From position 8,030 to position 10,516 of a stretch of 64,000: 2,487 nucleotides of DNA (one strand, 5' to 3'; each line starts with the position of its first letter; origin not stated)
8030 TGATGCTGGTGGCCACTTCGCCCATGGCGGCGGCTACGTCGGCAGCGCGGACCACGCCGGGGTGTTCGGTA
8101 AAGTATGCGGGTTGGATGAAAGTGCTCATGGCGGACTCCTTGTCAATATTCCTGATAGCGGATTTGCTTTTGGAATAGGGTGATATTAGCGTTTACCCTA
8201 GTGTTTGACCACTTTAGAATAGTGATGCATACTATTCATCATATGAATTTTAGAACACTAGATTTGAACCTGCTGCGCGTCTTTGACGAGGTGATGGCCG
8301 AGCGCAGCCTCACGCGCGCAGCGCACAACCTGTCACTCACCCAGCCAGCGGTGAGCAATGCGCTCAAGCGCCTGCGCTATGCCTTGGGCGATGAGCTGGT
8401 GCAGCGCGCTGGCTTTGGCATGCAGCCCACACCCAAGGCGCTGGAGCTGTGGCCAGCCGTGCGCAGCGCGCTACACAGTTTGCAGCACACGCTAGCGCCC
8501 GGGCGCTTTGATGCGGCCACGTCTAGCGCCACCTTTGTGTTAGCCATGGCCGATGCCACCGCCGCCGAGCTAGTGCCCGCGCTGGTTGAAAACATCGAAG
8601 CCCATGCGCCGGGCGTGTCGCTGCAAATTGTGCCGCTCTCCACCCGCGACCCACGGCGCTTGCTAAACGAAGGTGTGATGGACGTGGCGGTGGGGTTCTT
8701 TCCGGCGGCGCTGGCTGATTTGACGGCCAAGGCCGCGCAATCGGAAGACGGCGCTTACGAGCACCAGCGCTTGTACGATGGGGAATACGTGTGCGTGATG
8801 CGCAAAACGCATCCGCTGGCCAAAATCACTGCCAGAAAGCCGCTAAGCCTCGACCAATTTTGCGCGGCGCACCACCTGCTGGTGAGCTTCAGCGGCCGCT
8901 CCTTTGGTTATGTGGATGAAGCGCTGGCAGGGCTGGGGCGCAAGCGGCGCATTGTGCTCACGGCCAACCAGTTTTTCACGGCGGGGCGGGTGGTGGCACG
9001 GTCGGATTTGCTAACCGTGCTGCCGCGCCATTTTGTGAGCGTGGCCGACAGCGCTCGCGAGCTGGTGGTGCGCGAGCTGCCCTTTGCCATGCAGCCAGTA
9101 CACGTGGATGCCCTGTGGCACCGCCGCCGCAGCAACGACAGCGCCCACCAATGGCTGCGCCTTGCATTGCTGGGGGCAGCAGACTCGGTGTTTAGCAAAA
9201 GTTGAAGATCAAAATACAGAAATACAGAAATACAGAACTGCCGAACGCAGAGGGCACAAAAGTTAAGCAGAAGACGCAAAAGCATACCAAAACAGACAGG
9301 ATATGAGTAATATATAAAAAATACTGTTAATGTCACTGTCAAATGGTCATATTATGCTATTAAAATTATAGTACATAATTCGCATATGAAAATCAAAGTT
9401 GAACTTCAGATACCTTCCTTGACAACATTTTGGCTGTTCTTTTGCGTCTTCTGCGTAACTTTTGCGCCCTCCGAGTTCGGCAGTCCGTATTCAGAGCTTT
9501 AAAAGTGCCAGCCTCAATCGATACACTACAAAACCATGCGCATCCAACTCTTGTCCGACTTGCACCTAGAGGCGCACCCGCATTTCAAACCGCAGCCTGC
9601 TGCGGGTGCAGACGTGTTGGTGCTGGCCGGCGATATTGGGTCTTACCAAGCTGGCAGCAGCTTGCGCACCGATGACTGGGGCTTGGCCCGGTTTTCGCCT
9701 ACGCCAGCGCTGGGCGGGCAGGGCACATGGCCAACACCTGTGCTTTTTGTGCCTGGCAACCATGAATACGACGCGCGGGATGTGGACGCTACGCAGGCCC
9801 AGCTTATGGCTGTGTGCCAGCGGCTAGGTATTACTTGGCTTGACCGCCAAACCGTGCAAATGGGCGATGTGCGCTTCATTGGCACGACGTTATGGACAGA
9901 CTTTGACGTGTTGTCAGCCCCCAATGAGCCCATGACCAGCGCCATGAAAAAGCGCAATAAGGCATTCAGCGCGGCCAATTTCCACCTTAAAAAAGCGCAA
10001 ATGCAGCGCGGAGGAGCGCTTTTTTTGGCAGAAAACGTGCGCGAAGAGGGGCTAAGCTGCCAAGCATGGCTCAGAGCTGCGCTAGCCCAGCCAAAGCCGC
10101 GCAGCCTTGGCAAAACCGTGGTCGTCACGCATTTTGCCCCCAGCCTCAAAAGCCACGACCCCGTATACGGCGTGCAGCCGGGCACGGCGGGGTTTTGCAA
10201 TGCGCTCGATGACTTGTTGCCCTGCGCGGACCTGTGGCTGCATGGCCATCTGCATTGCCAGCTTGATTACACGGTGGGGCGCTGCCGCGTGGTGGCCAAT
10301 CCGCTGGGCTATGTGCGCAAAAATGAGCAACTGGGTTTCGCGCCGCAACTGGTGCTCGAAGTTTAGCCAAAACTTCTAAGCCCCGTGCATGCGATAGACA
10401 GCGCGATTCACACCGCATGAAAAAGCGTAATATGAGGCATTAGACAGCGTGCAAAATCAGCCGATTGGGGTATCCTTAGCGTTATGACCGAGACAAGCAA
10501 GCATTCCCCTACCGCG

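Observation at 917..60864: Dispersed ~45-70 bp repeat family (9 copies in 64 kb), mostly pointing into the start of the next gene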

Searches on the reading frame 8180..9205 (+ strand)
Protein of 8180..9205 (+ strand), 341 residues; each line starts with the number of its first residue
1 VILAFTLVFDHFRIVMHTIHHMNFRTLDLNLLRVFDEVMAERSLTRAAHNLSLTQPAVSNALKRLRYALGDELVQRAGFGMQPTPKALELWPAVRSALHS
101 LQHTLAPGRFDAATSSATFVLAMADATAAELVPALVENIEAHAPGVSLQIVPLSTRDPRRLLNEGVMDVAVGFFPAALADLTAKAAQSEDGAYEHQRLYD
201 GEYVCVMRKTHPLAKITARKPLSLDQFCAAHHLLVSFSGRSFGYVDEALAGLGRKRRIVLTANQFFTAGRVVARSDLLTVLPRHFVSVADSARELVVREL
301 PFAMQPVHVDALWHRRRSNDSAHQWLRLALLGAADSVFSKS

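Call 57: search_protein_families(library=pfam, proteins=[window:8180-9205:+], max_evalue=0.001)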
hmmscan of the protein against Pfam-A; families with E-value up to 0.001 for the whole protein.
window:8180-9205:+ (341 aa): 2 families
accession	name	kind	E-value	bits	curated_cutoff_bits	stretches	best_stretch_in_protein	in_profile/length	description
PF03466.25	LysR_substrate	-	1.4e-28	100.1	28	1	115-331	4-205/209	LysR substrate binding domain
PF00126.33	HTH_1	-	9.3e-18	64.4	26.6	1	29-87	1-59/60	Bacterial regulatory helix-turn-helix protein, lysR family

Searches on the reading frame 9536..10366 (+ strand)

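Call 17: search_protein_families(library=pfam, proteins=[window:9536-10366:+], max_evalue=0.01)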
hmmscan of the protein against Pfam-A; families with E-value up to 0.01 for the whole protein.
window:9536-10366:+ (276 aa): 2 families
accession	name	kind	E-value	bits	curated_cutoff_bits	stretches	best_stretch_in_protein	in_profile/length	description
PF00149.33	Metallophos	-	7.2e-07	30.3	21.5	1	1-241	1-190/191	Calcineurin-like phosphoesterase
PF12850.12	Metallophos_2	-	0.0018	18.8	27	0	1-77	1-59/154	Calcineurin-like phosphoesterase superfamily domain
